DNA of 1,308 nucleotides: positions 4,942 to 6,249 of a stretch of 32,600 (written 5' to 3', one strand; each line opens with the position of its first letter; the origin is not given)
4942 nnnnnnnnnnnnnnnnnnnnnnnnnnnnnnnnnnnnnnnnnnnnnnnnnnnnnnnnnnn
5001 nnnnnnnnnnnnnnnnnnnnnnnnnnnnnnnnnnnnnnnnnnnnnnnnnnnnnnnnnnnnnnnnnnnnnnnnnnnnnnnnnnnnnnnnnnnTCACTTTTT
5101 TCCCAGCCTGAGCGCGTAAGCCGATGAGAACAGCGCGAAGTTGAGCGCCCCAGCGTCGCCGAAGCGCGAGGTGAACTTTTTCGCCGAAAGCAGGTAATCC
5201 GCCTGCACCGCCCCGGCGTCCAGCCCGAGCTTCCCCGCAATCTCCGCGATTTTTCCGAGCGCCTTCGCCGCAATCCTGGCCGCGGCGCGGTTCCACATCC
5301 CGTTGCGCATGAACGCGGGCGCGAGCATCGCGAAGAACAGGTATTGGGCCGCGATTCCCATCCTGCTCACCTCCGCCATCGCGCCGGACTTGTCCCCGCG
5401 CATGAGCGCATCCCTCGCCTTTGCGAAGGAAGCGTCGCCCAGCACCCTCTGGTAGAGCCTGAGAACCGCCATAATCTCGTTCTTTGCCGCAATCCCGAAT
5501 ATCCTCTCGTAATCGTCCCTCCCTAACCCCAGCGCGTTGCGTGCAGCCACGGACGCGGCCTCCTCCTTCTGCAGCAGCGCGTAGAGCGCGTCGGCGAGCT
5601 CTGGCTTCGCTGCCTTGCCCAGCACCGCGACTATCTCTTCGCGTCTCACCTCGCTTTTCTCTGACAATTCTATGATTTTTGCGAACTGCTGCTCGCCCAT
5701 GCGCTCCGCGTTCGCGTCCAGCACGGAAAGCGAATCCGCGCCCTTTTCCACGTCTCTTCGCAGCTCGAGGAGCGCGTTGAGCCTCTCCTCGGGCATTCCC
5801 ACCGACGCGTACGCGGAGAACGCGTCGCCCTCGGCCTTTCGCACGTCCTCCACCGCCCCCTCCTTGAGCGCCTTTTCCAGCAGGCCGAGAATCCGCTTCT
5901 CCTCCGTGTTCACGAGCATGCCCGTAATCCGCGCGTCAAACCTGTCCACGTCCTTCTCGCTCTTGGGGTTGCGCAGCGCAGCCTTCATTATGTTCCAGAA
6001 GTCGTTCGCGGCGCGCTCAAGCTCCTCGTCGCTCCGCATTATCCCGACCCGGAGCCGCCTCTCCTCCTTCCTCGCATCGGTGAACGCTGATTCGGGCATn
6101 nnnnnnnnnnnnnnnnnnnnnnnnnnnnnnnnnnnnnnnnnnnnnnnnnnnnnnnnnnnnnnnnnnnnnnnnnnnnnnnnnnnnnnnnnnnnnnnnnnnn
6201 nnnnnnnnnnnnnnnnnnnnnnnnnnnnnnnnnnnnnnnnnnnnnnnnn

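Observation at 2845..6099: Tightly coupled three-gene operon of two unassignable proteins (335 aa, 518 aa) plus an HTH regulator, beside an R-M cassette: a candidate uncharacterised system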

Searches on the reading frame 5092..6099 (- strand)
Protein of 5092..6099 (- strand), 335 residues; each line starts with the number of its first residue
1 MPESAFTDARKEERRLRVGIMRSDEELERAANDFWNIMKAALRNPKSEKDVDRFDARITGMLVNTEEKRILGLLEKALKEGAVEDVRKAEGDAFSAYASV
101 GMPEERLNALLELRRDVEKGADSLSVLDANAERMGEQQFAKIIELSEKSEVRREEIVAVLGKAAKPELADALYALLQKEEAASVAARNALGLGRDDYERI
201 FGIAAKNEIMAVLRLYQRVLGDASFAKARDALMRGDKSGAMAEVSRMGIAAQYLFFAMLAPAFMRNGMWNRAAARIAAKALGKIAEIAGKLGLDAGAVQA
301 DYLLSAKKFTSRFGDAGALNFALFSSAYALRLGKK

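Call 3: search_protein_families(library=pfam, proteins=[window:5092-6099:-], max_evalue=0.1)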
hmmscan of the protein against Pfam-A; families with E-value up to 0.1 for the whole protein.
window:5092-6099:- (335 aa): 1 family
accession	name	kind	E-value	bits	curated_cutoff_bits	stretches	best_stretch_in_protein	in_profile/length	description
PF20214.3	DUF6574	-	0.099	12.4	27.1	0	29-77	46-95/265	Family of unknown function (DUF6574)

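Call 4: search_protein_families(library=ncbifam, proteins=[window:5092-6099:-], max_evalue=0.1)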
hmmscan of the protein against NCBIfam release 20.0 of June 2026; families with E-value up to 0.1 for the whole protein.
window:5092-6099:- (335 aa): 0 families

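Call 7: find_homologous_proteins(query=window:5092-6099:-)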
Query window:5092-6099:- (335 aa): 7 proteins with E <= 0.001 among 8000 candidates.
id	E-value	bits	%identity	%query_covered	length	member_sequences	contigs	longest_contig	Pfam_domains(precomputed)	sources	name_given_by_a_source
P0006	2.1e-200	682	99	100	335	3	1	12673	-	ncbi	-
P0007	1.7e-99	351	54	98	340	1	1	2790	-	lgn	-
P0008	7.2e-96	339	51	98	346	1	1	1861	-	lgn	-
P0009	5.3e-92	326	51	98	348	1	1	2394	-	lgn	-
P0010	2.1e-75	272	42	98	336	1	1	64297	-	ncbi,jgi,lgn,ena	ncbi:MAG: hypothetical protein WC488_02260 [Candidatus Micrarchaeia archaeon]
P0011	2.0e-73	265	45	97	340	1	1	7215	-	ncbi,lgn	-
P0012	2.1e-66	242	40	96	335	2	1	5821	-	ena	-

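Call 13: find_homologous_proteins(query=A2, max_evalue=0.01)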
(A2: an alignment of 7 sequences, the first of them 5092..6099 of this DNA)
Query A2 (7 sequences) (335 aa, profile of the alignment): 9 proteins with E <= 0.01 among 8000 candidates.
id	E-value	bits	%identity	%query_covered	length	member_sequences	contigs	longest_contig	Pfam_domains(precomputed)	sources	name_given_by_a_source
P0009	1.2e-168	578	51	98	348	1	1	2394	-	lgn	-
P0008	1.4e-167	575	51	98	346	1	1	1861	-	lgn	-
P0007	7.2e-159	546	54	98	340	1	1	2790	-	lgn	-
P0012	9.0e-152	523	40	96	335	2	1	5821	-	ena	-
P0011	2.2e-151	522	45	97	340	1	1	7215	-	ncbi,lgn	-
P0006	8.7e-151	520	99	100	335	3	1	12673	-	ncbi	-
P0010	1.0e-149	516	42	98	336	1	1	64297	-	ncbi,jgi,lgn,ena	ncbi:MAG: hypothetical protein WC488_02260 [Candidatus Micrarchaeia archaeon]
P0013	3.1e-134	465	48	98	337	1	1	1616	-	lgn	-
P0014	6.2e-127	441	47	99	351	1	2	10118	-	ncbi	-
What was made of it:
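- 5092..6099 (-): g335: a 335-aa orphan protein, all alpha-helical and soluble, with a basic and mildly hydrophobic C-terminal third. Nine relatives, all Micrarchaeia or uncultured archaea (calls 7, 13).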

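Call 18: search_solved_structures(query=A3, max_evalue=10)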
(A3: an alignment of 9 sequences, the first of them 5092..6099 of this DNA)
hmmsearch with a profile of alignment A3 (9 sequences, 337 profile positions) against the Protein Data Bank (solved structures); distinct sequences matched with E-value up to 10: 1.
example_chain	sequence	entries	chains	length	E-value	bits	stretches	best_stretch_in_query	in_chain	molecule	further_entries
4e6p_A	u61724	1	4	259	2.5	10.2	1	126-248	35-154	Probable sorbitol dehydrogenase (L-iditol 2-dehydrogenase)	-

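Call 27: predict_structure(alignment_id=A3)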
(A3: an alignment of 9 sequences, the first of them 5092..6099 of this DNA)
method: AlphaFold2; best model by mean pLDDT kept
length: 335 residues; sequences in the alignment: 9
mean_pLDDT: 81.7   pTM: 0.73
mean pLDDT of the five models: 81.7, 76.9, 75.6, 74.5, 71.7
residues with pLDDT >= 90: 117; 70-90: 168; 50-70: 29; < 50: 21
segments of 3 or more residues with pLDDT < 50: 1-20
pLDDT, mean of each block of 10 residues (from residue 1): 41 40 79 93 93 94 85 89 82 90 92 96 92 87 90 92 84 94 90 82 89 91 86 79 82 75 55 73 83 79 76 63 83 77
secondary structure, 60 per line:
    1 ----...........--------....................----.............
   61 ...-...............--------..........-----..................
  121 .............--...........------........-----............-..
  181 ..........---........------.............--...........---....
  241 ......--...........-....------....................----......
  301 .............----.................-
elements in order: H5-15 H24-43 H48-63 H65-79 H88-97 H103-133 H136-146 H153-160 H166-177 H179-190 H194-201 H208-220 H223-233 H237-246 H249-259 H261-264 H271-290 H295-313 H318-334
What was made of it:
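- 5092..6099 (-): AF2 pLDDT 81.7, pTM 0.73, 19 helices (call 27).
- Checked: The AF2 model of g335 has pLDDT 81.7 (call 27).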

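Call 31: fold_search(model_id=the predicted structure, library=pdb)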
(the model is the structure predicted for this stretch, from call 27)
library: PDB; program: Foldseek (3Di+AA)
matches with E <= 10: 161; with E <= 0.001: 0
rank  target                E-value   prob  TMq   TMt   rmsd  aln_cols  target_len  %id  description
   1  7e9r_C                5.7e-01  0.33  0.26  0.19  18.5       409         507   10  Crystal structure of Sesquisabinene B Synthase 1 mutant T313S (released 2022-03-09)
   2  8f7n                  8.7e-01  0.08  0.12  0.11  34.6       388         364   10  Crystal structure of chemoreceptor McpZ ligand sensing domain (released 2023-07-05)
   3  5xn6_A                1.1e+00  0.09  0.16  0.18  17.0       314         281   13  Heterodimer crystal structure of geranylgeranyl diphosphate synthases 1 with GGPPS Recruiting Protein(OsGRP) from Oryz (released 2017-06-28)
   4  2xv4                  1.4e+00  0.06  0.12  0.10  22.3       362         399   14  Structure of Human RPC62 (partial) (released 2011-03-02)
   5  5cwg                  1.4e+00  0.15  0.17  0.25  14.8       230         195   14  Crystal structure of de novo designed helical repeat protein DHR10 (released 2015-12-16)
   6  4djs_A                1.5e+00  0.08  0.18  0.13  19.7       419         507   14  Structure of beta-catenin in complex with a stapled peptide inhibitor (released 2012-10-17)
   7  6ca0_F                1.8e+00  0.06  0.14  0.11  27.5       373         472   11  Cryo-EM structure of E. coli RNAP sigma70 open complex (released 2018-02-28)
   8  8b37_B                1.8e+00  0.06  0.15  0.09  22.2       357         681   11  Crystal structure of Pyrobaculum aerophilum potassium-independent proton pumping membrane integral pyrophosphatase in  (released 2024-01-17)
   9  1i7w_C                1.9e+00  0.06  0.14  0.11  18.4       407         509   13  BETA-CATENIN/PHOSPHORYLATED E-CADHERIN COMPLEX (released 2001-05-09)
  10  8usd_f                2.0e+00  0.08  0.18  0.12  16.1       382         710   12  Rpn1/Nub1UBL-focused alignment of the non-substrate-engaged human 26S proteasome (released 2024-11-06)
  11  4nzw_A                2.2e+00  0.04  0.12  0.13  17.7       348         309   11  Crystal Structure of STK25-MO25 Complex (released 2014-12-03)
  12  5zzj_C                2.3e+00  0.14  0.24  0.18  18.6       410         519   10  Crystal structure of a enzyme from Santalum album (released 2019-06-12)
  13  4ki2_A                2.5e+00  0.08  0.13  0.21  13.7       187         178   18  Crystallographic analysis of an RNA-polymerase sigma-subunit fragment complexed with -10 promoter element ssDNA (released 2013-09-04)
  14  4eva_C                2.5e+00  0.08  0.18  0.14  18.4       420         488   14  Crystal Structure of Mouse Catenin beta-59 in 5.6M urea (released 2013-05-01)
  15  5sv0_D                2.5e+00  0.03  0.10  0.14  25.2       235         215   15  Structure of the ExbB/ExbD complex from E. coli at pH 7.0 (released 2016-09-28)
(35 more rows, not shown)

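Call 34: search_protein_families(library=padloc, proteins=[window:5092-6099:-], max_evalue=0.1)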
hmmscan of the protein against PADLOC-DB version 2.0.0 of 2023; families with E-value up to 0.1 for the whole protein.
window:5092-6099:- (335 aa): 0 families

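Call 35: search_protein_families(library=phrogs, proteins=[window:5092-6099:-], max_evalue=0.1)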
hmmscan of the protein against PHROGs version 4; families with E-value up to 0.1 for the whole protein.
window:5092-6099:- (335 aa): 0 families

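Call 38: search_protein_families(library=pfam, alignment_id=A3, max_evalue=1)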
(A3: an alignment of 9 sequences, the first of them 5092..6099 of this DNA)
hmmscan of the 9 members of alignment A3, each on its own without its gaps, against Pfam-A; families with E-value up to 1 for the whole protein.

A. member 1, window:5092-6099:- (335 aa): 4 families
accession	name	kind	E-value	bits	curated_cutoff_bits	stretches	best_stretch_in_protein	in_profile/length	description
PF20214.3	DUF6574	-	0.099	12.4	27.1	1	29-77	46-95/265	Family of unknown function (DUF6574)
PF00658.24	MLLE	-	0.1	13.1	27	1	56-76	31-51/66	MLLE domain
PF13444.12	Acetyltransf_5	-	0.16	13.1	22.4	0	34-74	6-47/102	Acetyltransferase (GNAT) domain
PF22173.2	APH-like_N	-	0.17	11.5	27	1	98-163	29-93/273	Acylamino-acid-releasing enzyme-like, N-terminal domain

B. families by the number of members that match (of 9 scanned): 12 families
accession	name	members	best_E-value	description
PF20214.3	DUF6574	4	0.092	Family of unknown function (DUF6574)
PF14005.11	YpjP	2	0.026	YpjP-like protein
PF24897.1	DUF7744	2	0.18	Domain of unknown function (DUF7744)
PF05746.21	DALR_1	1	0.05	DALR anticodon binding domain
PF24731.1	DUF7683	1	0.075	Domain of unknown function (DUF7683)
PF00658.24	MLLE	1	0.1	MLLE domain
PF13444.12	Acetyltransf_5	1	0.16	Acetyltransferase (GNAT) domain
PF22173.2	APH-like_N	1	0.17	Acylamino-acid-releasing enzyme-like, N-terminal domain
PF25170.1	TPR_WDR35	1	0.17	WD repeat-containing protein 35, TPR repeats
PF13758.11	Prefoldin_3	1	0.21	Prefoldin subunit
PF01077.27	NIR_SIR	1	0.36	Nitrite and sulphite reductase 4Fe-4S domain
PF20190.3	DUF6553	1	0.81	Family of unknown function (DUF6553)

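Call 48: find_encoding_contigs(protein=P0011, flank=8000, max_places=3)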
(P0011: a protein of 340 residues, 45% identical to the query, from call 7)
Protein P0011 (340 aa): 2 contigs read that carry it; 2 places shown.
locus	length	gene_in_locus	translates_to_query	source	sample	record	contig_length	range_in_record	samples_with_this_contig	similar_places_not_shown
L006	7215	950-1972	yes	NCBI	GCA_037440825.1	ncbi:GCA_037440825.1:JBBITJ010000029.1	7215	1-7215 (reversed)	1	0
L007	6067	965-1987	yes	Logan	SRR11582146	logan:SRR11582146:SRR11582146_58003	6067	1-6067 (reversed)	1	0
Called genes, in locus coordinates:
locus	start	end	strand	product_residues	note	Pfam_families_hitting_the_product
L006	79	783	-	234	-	PF06745:ATPase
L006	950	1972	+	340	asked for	-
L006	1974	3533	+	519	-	-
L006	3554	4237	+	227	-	PF01381:HTH_3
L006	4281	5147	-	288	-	PF02775:TPP_enzyme_C, PF12367:PFO_beta_C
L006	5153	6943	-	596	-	PF01558:POR, PF01855:POR_N, PF02780:Transketolase_C, PF17147:PFOR_II (weak)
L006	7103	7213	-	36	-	?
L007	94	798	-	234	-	PF06745:ATPase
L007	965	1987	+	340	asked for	-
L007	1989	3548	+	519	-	-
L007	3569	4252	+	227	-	PF01381:HTH_3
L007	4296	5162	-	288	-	PF02775:TPP_enzyme_C, PF12367:PFO_beta_C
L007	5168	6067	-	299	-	?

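Call 49: find_encoding_contigs(protein=P0012, flank=8000, max_places=3)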
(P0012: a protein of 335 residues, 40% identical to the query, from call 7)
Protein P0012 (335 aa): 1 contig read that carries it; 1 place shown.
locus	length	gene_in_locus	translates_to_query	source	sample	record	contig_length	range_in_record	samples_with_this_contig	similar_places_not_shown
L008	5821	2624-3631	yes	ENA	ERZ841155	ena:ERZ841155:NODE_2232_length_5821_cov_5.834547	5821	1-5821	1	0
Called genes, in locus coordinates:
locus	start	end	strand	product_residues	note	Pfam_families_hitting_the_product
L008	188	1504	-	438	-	PF01523:PmbA_TldD_1st, PF19290:PmbA_TldD_2nd, PF19289:PmbA_TldD_3rd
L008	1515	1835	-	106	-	-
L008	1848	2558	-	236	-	PF05625:PAXNEB (faint), PF06745:ATPase, PF23365:DUF7090 (faint), PF24336:DUF7504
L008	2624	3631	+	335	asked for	-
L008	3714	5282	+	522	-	-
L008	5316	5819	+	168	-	?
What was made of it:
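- In L008 the gaps are 82 and 33 nt (call 49).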

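Call 50: find_encoding_contigs(protein=P0006, flank=10000, max_places=3)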
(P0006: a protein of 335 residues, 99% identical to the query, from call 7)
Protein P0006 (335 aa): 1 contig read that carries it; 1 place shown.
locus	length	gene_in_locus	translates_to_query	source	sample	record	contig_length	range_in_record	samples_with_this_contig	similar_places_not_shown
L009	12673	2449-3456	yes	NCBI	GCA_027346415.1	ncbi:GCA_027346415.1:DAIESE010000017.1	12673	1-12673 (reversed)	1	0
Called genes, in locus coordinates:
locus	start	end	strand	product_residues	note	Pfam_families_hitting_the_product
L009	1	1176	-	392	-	?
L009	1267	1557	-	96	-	-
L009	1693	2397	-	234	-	PF06745:ATPase, PF24336:DUF7504, PF05625:PAXNEB (weak)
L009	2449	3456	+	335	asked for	-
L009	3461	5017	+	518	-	-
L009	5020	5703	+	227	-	PF01381:HTH_3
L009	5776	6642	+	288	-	PF02086:MethyltransfD12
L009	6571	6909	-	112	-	-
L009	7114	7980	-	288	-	PF02775:TPP_enzyme_C, PF12367:PFO_beta_C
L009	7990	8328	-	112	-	-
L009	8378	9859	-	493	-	-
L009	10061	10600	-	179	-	-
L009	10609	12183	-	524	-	-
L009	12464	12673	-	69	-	?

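Call 66: fold_search(model_id=the predicted structure, library=viral)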
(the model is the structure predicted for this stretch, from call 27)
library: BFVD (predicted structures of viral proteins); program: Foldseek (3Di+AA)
matches with E <= 10: 200; with E <= 0.001: 0
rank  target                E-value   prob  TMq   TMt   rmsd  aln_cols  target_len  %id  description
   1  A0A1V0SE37            4.2e-01  0.23  0.21  0.21  20.6       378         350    8  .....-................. [Indivirus ILV1]
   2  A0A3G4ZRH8            6.4e-01  0.11  0.14  0.14  22.6       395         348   11  DUF2157 domain-containing protein [Dasosvirus sp.]
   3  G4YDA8                7.9e-01  0.12  0.18  0.15  16.7       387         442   13  (no name in the UniProt tables at hand)
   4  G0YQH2                7.9e-01  0.08  0.13  0.10  21.7       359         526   16  Gp080 [Erwinia phage vB_EamP-S6]
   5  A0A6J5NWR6            8.3e-01  0.13  0.17  0.17  21.4       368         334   15  Large polyvalent protein associated domain-containing protein (Fragment) [uncultured Caudovirales phage]
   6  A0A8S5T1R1            8.3e-01  0.12  0.17  0.06  21.1       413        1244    9  Tail length tape measure protein [Siphoviridae sp. ctiJm4]
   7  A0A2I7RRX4            8.6e-01  0.06  0.12  0.09  35.4       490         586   11  Coil containing protein [Vibrio phage 1.224.A._10N.261.48.B1]
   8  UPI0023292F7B         1.0e+00  0.44  0.15  0.21  12.8       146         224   13  (no name look-up for this kind of identifier)
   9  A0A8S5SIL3            1.1e+00  0.04  0.12  0.06  28.1       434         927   13  Tail tape measure (Fragment) [Siphoviridae sp. ctSuy3]
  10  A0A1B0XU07            1.3e+00  0.09  0.16  0.15  17.5       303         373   12  (no name in the UniProt tables at hand)
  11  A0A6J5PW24            1.4e+00  0.03  0.10  0.04  25.4       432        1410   12  Uncharacterized protein [uncultured Caudovirales phage]
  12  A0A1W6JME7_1          1.5e+00  0.11  0.18  0.07  21.5       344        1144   11  Tail tape measure protein [Lactococcus phage AM9]
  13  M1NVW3                1.6e+00  0.08  0.17  0.15  18.2       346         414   10  (no name in the UniProt tables at hand)
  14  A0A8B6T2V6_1          1.6e+00  0.06  0.15  0.06  22.9       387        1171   11  Large tegument protein [Otarine gammaherpesvirus 4]
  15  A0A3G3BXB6            1.7e+00  0.11  0.19  0.09  19.9       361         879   12  (no name in the UniProt tables at hand)
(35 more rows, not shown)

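Call 69: search_protein_families(library=pfam, proteins=[L009:6571-6909:-], max_evalue=0.01)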
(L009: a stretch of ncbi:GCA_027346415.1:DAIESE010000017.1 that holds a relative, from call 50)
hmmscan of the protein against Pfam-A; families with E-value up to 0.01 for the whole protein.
L009:6571-6909:- (112 aa): 1 family
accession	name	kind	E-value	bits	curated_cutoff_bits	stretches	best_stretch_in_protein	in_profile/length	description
PF20472.4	PDDEXK_11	-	0.00041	20.5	23.7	1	25-45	61-81/145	PD-(D/E)XK nuclease superfamily domain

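Call 76: search_dna_similar(query=window:5092-6099:-, collection=phages, mode=protein, max_evalue=0.01, max_rows=5)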
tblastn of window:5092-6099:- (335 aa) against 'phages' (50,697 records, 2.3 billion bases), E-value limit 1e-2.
No match.

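Call 103: find_related_loci(query=A3, collection=viral_contigs, flank=5000)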
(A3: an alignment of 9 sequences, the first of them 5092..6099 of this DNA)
Query A3 (335 aa) in viral_contigs; peptide patterns used: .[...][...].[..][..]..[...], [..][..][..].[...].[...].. (x = any residue, [..] = any of these).
83 stretches matched a pattern, but none encodes a relative of the query by tblastn (E <= 1e-3).
